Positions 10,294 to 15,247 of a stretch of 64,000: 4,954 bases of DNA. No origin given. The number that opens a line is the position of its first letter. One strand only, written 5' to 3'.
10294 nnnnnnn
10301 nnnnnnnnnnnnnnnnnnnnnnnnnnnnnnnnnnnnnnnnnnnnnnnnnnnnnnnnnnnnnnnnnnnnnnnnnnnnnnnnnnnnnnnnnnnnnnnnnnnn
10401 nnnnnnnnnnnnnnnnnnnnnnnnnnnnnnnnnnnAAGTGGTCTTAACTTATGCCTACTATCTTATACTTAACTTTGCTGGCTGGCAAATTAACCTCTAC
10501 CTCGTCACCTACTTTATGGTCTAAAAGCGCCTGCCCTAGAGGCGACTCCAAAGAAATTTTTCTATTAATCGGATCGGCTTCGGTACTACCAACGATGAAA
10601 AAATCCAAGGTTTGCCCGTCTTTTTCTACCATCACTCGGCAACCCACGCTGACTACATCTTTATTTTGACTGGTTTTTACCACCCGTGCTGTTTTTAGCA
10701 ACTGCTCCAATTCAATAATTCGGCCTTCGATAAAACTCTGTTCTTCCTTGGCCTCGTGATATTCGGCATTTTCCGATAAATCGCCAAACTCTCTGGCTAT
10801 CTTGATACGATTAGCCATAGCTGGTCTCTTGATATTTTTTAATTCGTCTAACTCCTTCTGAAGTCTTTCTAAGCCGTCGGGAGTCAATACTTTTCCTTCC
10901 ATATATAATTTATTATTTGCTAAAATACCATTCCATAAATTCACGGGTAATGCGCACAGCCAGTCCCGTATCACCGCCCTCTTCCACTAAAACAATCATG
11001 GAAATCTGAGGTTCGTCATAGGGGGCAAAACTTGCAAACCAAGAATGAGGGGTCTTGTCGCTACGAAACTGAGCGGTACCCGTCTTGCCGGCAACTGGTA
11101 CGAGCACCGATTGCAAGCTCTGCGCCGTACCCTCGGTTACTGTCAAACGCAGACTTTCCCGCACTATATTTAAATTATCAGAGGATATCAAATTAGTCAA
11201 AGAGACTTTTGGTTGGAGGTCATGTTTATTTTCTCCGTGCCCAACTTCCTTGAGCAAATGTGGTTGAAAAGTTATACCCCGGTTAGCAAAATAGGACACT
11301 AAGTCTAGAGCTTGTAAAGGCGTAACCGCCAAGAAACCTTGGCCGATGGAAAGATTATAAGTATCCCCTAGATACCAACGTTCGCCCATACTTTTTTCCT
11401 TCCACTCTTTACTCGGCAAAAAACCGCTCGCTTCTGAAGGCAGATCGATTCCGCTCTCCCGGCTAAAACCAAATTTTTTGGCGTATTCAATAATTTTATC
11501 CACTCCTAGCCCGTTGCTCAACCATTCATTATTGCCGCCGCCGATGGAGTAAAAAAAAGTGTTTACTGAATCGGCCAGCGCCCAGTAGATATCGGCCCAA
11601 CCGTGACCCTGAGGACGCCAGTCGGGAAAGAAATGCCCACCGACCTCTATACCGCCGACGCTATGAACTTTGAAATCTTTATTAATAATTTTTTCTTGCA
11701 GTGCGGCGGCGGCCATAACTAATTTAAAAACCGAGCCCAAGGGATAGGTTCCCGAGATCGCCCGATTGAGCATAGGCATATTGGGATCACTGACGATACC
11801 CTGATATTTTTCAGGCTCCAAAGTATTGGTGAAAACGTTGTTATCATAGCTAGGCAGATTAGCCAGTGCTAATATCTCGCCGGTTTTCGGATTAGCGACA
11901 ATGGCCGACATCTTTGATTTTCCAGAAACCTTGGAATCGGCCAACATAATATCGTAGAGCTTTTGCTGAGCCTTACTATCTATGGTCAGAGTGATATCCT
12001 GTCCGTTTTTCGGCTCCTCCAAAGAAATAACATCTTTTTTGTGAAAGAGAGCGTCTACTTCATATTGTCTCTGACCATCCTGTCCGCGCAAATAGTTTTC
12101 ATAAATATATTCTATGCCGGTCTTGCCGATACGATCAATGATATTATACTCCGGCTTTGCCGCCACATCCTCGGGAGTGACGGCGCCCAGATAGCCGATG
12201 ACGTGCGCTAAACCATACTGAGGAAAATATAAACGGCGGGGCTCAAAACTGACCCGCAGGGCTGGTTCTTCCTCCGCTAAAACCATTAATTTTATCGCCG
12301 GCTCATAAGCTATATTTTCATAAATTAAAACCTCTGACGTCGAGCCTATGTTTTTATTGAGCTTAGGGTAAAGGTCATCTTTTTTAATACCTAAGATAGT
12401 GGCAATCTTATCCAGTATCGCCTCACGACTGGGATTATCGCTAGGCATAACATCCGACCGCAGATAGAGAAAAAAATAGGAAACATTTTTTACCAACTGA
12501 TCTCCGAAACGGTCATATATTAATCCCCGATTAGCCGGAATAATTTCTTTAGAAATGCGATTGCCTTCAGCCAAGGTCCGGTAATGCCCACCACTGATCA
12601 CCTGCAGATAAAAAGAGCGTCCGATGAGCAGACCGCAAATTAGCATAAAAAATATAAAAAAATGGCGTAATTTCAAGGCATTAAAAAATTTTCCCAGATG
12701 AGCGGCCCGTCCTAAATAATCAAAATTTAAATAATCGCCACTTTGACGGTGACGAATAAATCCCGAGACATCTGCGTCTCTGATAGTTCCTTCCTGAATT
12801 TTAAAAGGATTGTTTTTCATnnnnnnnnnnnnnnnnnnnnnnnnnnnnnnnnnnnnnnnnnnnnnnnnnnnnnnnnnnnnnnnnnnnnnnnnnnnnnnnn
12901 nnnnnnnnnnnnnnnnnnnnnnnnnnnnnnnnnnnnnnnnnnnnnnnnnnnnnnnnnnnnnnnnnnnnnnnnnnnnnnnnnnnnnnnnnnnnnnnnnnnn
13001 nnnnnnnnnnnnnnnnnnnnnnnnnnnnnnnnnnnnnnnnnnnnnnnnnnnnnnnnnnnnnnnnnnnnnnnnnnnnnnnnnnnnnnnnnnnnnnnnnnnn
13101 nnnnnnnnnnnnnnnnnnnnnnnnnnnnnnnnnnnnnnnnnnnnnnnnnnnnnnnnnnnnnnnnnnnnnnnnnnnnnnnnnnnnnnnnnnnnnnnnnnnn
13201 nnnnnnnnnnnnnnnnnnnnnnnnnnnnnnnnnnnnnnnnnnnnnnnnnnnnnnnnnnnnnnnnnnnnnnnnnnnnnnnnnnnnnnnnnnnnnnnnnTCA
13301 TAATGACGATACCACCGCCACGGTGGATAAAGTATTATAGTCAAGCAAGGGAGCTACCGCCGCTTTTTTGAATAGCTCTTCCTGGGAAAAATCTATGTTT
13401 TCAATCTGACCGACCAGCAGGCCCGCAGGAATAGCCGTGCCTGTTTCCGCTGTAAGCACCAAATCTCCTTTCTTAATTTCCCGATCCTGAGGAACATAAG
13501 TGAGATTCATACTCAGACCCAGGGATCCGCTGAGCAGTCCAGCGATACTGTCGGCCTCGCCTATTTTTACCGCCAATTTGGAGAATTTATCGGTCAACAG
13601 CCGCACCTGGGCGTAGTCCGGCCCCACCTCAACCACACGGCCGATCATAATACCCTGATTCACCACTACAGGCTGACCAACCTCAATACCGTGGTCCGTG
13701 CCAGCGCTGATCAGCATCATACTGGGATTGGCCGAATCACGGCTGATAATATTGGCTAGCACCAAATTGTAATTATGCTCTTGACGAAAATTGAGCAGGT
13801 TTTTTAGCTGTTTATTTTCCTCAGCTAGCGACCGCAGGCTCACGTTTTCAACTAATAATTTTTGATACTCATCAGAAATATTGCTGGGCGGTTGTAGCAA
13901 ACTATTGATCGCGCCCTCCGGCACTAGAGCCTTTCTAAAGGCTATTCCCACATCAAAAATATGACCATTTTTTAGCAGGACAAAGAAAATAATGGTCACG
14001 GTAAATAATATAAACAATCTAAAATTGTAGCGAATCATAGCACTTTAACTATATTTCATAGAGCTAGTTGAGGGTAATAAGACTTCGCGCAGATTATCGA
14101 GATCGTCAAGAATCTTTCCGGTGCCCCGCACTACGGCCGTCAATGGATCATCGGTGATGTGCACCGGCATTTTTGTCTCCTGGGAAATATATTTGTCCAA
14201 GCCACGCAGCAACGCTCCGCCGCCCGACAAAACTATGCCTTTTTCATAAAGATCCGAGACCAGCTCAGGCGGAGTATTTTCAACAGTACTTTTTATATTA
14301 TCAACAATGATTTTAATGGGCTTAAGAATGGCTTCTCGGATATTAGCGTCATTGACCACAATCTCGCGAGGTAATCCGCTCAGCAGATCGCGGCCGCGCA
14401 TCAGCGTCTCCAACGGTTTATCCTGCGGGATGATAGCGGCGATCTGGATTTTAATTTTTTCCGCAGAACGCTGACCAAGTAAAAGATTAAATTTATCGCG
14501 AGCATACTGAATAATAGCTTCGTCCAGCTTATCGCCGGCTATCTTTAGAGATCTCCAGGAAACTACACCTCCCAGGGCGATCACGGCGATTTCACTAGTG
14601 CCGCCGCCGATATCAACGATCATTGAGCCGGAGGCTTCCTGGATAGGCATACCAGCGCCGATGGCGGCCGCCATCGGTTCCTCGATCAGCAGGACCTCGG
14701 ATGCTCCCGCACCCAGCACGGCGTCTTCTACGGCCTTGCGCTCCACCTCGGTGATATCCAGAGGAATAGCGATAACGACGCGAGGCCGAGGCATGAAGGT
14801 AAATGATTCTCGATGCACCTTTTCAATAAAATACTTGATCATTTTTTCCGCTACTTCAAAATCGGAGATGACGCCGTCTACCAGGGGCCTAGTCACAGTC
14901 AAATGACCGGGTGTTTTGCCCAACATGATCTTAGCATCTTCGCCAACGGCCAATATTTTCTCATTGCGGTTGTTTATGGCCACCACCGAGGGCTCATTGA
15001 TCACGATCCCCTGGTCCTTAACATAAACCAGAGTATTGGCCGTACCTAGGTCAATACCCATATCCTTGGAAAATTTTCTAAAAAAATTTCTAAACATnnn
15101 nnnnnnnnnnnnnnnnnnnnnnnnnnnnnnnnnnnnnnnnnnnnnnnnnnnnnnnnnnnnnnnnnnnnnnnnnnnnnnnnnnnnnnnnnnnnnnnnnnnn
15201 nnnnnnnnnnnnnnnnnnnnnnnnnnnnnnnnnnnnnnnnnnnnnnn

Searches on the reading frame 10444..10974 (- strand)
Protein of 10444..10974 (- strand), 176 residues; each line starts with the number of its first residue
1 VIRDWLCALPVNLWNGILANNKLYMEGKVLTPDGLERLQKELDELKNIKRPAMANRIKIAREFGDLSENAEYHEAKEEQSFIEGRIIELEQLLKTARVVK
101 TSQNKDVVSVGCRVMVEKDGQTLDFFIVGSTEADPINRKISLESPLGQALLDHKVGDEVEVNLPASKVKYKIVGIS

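Call 55: search_protein_families(library=pfam, proteins=[window:10444-10974:-], max_evalue=0.00001)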
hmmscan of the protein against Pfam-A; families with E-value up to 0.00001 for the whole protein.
window:10444-10974:- (176 aa): 2 families
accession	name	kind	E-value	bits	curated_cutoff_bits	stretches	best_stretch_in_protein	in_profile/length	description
PF03449.20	GreA_GreB_N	-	5.5e-30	103.8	24.5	1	29-98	2-71/71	Transcription elongation factor, N-terminal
PF01272.25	GreA_GreB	-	3e-24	85.2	26.9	1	104-176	2-76/77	Transcription elongation factor, GreA/GreB, C-term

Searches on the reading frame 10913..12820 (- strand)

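Call 55: search_protein_families(library=pfam, proteins=[window:10913-12820:-], max_evalue=0.00001)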
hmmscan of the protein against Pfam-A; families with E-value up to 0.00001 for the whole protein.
window:10913-12820:- (635 aa): 2 families
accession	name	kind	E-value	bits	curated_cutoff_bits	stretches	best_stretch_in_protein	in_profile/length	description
PF00905.27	Transpeptidase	-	2.9e-58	197.9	22.1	1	304-629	1-298/299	Penicillin binding protein transpeptidase domain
PF03717.20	PBP_dimer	-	2e-30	107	24.4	1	94-257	2-171/180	Penicillin-binding Protein dimerisation domain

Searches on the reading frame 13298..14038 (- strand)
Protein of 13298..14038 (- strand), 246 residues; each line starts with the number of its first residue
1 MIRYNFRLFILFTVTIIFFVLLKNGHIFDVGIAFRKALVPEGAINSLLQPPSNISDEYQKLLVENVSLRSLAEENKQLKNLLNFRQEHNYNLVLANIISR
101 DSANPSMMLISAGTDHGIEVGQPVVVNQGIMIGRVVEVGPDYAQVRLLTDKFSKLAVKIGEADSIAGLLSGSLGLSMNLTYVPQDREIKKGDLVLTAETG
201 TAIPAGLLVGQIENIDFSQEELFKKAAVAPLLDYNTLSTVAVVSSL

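Call 56: search_protein_families(library=pfam, proteins=[window:13298-14038:-], max_evalue=0.00001)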
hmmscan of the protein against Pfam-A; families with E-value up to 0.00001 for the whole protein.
window:13298-14038:- (246 aa): 1 family
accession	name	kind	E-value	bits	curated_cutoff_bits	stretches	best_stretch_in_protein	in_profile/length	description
PF04085.20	MreC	-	1.8e-34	119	28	1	97-243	1-146/147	Rod shape-determining protein MreC, barrel core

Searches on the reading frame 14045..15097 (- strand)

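Call 56: search_protein_families(library=pfam, proteins=[window:14045-15097:-], max_evalue=0.00001)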
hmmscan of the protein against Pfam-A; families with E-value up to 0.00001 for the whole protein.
window:14045-15097:- (350 aa): 4 families
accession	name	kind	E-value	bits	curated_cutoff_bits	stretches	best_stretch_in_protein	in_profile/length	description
PF06723.19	MreB_Mbl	-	6.5e-141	469.3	27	1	10-336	1-325/327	MreB/Mbl protein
PF00012.26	HSP70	-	1.9e-12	46.7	20.6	1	105-204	134-239/599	Hsp70 protein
PF00022.25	Actin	-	3.3e-12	46.2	27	1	25-202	20-190/410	Actin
PF14450.12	FtsA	-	2.1e-09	38.2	31.8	1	160-316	2-111/127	Cell division protein FtsA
